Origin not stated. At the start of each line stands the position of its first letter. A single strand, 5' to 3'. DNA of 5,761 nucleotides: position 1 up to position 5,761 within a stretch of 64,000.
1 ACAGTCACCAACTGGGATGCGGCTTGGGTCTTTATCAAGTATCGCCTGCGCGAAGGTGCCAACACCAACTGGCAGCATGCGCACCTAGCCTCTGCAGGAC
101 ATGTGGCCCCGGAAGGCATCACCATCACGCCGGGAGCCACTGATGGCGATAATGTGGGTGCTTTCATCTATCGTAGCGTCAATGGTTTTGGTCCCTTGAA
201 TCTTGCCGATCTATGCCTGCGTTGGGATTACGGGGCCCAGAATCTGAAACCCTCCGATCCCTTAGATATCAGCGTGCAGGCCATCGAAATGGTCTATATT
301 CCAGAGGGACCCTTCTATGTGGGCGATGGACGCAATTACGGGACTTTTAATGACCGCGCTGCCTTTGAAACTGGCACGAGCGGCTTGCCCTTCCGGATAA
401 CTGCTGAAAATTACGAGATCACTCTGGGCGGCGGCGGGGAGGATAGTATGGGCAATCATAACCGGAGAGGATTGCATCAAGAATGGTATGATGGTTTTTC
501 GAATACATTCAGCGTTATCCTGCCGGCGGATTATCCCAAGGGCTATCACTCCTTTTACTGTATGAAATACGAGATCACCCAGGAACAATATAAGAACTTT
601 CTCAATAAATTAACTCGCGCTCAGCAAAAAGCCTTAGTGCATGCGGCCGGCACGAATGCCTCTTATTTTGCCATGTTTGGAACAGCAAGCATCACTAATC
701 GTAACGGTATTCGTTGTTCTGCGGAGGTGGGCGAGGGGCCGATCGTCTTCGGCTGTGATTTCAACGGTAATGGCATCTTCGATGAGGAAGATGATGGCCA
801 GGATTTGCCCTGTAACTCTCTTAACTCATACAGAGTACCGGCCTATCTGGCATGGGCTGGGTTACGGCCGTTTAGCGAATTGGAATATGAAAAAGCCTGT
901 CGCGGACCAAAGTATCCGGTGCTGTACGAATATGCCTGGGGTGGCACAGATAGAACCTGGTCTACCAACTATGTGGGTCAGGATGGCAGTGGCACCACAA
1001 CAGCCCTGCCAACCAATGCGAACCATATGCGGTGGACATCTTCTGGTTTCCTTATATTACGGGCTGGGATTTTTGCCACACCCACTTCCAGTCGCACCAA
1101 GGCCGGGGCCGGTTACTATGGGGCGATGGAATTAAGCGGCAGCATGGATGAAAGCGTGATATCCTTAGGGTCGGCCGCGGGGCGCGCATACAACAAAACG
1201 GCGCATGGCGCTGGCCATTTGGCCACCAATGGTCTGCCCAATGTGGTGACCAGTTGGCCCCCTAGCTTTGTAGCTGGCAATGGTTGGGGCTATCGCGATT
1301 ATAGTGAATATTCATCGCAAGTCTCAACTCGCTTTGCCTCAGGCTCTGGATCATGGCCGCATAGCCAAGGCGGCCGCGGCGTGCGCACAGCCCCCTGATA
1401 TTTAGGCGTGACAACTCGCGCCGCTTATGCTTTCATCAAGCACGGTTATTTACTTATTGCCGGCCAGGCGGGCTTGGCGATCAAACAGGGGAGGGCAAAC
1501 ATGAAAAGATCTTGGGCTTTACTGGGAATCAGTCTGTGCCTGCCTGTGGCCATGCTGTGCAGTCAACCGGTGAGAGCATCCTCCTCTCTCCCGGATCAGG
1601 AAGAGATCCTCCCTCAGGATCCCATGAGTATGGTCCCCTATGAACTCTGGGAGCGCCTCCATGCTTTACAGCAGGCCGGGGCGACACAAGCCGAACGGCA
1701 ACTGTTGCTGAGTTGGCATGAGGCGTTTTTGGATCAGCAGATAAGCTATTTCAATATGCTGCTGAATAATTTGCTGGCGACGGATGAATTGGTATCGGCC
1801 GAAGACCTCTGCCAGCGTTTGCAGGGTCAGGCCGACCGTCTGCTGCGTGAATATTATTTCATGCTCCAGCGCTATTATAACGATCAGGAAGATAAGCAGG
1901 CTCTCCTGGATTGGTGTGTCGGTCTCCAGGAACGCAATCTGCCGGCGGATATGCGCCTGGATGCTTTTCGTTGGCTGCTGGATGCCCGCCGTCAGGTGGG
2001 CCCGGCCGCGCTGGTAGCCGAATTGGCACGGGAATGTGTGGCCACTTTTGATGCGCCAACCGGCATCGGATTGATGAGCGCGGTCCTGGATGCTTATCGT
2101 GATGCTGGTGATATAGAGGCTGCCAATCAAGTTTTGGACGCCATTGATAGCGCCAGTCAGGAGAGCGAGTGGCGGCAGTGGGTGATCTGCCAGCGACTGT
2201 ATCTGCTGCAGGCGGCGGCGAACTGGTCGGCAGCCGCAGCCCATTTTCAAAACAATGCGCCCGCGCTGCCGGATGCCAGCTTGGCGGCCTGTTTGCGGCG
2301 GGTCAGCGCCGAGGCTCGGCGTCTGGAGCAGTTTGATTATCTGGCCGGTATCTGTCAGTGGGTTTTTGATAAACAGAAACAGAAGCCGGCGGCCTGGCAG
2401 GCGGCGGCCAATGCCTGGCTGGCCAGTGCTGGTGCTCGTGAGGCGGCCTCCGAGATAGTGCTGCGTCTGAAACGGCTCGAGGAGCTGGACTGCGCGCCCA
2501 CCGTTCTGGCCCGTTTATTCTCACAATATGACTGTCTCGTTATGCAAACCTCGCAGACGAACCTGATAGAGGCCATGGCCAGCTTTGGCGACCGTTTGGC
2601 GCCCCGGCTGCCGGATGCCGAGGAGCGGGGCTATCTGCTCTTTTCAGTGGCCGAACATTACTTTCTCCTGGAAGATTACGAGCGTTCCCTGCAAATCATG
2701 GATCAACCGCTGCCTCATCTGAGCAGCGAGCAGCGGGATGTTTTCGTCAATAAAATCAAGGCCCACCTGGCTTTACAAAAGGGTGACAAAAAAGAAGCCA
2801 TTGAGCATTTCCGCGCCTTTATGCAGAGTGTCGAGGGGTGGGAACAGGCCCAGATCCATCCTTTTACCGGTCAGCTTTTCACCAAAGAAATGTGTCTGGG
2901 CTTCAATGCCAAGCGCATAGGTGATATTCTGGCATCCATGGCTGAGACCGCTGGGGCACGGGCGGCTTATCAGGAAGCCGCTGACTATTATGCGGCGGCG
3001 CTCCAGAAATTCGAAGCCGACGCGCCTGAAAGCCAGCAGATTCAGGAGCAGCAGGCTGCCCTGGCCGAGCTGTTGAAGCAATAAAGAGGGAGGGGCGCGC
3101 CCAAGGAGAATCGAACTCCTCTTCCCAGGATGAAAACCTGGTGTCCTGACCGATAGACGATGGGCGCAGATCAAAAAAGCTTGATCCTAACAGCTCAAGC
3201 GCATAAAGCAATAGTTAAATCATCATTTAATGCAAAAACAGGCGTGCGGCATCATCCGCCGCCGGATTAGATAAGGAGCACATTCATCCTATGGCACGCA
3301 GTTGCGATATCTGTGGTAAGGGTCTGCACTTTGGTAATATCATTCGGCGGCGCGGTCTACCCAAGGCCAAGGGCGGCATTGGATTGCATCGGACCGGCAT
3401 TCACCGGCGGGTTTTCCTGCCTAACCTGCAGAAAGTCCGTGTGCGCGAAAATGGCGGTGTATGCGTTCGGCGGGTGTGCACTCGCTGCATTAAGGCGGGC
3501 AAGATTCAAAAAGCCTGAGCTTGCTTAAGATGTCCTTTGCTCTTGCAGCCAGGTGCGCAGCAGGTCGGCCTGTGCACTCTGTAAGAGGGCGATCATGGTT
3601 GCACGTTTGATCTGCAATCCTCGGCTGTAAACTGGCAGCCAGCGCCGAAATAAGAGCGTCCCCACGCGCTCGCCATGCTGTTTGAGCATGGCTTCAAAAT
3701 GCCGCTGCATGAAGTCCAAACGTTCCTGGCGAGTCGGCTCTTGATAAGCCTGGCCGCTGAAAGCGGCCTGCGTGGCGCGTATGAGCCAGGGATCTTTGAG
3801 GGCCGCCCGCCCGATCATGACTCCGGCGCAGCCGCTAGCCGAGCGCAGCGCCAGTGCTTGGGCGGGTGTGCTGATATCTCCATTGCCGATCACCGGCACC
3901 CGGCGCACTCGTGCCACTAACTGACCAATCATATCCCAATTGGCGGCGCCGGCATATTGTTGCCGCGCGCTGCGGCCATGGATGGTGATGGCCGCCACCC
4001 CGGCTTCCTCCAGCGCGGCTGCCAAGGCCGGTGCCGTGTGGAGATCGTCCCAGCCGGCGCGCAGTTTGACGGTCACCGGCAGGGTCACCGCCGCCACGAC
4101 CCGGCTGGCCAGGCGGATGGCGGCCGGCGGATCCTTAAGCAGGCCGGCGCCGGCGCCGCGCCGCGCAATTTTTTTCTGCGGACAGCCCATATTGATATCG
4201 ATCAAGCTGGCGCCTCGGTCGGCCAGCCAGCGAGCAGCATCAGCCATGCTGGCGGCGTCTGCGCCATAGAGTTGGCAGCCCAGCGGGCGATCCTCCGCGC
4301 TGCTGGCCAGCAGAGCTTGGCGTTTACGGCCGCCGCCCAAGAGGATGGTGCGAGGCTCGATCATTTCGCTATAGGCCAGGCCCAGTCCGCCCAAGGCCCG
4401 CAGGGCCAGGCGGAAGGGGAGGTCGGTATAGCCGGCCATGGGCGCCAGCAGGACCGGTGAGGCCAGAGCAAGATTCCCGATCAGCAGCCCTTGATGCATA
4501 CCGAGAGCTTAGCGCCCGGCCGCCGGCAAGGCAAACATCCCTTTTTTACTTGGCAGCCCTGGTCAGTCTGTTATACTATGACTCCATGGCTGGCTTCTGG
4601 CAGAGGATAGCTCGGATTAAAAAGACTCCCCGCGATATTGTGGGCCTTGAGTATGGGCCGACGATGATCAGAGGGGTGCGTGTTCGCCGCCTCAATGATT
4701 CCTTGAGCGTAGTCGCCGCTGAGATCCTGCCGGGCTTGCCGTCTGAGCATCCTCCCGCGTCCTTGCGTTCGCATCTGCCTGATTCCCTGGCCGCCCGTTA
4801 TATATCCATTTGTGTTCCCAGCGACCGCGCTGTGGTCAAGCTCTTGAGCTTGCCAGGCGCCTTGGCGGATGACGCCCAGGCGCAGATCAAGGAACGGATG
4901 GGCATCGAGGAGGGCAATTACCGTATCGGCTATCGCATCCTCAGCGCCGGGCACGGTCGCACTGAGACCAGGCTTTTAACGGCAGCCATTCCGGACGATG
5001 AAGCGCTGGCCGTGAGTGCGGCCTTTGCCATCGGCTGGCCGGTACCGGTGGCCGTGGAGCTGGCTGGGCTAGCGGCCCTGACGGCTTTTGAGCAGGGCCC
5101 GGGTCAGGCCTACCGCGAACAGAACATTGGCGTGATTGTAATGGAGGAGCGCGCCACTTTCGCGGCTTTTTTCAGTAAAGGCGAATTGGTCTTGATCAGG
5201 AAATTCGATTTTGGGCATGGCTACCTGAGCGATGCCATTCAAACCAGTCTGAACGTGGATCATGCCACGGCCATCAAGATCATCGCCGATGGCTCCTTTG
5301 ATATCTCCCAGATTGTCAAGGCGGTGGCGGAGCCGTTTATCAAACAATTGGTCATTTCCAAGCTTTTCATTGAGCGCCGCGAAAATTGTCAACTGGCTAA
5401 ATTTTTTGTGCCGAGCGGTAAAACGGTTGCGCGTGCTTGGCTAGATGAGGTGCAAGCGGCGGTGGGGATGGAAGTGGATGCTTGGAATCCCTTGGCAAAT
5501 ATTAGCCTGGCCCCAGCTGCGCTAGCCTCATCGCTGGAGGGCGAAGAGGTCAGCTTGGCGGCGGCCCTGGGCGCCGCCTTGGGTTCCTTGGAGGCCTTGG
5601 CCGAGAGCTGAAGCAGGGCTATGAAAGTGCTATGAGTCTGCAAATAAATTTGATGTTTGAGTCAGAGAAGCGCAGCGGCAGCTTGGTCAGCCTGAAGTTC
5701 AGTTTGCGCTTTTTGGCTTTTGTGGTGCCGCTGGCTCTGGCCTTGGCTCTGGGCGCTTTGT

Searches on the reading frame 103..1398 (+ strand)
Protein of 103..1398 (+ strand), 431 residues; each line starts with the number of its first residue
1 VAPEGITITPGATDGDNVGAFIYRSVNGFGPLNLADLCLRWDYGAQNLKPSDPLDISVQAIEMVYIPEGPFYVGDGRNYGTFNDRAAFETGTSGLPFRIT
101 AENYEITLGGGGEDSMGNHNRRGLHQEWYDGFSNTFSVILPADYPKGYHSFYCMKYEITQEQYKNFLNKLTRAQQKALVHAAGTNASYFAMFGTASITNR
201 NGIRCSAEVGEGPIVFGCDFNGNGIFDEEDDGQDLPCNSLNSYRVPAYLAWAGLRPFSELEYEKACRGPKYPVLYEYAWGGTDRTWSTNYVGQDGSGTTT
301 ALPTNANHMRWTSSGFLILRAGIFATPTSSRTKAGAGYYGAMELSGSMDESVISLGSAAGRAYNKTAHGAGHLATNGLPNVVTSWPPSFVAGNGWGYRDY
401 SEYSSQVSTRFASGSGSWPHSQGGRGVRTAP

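Call 87: search_protein_families(library=pfam, proteins=[window:103-1398:+], max_evalue=0.00001)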
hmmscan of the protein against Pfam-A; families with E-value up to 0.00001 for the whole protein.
window:103-1398:+ (431 aa): 1 family
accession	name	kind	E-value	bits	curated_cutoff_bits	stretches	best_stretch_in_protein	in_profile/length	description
PF03781.23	FGE-sulfatase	-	4.4e-12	46.6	23.3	1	149-292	35-146/255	Sulfatase-modifying factor enzyme 1-like domain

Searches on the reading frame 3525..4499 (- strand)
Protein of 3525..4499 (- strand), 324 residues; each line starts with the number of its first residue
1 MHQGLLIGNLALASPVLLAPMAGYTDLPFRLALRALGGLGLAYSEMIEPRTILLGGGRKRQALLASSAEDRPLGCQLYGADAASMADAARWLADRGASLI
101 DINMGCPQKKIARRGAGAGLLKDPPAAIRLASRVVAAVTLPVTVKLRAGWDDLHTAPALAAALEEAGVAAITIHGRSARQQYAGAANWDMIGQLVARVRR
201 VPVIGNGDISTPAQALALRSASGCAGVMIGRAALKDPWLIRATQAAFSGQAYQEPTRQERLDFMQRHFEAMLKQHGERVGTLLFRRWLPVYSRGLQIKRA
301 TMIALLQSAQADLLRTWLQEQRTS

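Call 87: search_protein_families(library=pfam, proteins=[window:3525-4499:-], max_evalue=0.00001)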
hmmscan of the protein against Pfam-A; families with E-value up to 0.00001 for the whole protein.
window:3525-4499:- (324 aa): 1 family
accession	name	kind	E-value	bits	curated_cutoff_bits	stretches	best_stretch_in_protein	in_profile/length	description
PF01207.24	Dus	-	4.3e-76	256.4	20.4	1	17-297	1-281/311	Dihydrouridine synthase (Dus)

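Call 89: find_encoding_contigs(protein=window:3525-4499:-, flank=10000, max_places=2)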
Protein window:3525-4499:- (324 aa): 9 contigs read that carry it; 2 places shown.
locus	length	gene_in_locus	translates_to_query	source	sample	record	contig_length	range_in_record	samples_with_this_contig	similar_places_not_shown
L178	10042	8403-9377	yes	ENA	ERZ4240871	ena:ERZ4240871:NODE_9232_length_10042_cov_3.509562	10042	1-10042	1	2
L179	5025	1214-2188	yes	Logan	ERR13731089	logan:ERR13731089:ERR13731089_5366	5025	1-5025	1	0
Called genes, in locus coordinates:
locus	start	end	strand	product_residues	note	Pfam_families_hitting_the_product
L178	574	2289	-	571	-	PF00512:HisKA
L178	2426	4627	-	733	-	PF03958:Secretin_N (faint), PF00263:Secretin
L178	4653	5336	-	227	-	-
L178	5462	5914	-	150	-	-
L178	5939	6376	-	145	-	-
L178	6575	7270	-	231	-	-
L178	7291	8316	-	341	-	PF11104:PilM_2 (weak)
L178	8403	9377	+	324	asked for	PF01207:Dus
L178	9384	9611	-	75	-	PF00830:Ribosomal_L28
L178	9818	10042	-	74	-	?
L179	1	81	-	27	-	?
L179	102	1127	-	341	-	PF11104:PilM_2 (weak)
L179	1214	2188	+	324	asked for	PF01207:Dus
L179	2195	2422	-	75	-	PF00830:Ribosomal_L28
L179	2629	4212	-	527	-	-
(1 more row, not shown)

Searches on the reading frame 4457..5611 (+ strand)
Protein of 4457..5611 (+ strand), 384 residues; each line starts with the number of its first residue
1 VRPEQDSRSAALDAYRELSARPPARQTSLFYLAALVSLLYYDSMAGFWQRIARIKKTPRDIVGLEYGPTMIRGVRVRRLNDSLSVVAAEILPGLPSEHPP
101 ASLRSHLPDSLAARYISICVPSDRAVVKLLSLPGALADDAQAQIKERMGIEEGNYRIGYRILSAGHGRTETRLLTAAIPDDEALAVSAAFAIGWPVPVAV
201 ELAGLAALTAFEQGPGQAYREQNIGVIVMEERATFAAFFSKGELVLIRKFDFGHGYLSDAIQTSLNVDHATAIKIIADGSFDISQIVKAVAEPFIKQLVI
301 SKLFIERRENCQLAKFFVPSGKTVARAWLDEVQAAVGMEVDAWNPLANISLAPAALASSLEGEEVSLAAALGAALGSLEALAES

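Call 87: search_protein_families(library=pfam, proteins=[window:4457-5611:+], max_evalue=0.00001)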
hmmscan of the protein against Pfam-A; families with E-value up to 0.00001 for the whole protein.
window:4457-5611:+ (384 aa): 1 family
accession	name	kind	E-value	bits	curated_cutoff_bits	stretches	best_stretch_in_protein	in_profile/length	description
PF11104.14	PilM_2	-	1.5e-06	27.9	27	1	218-376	176-338/340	Type IV pilus assembly protein PilM;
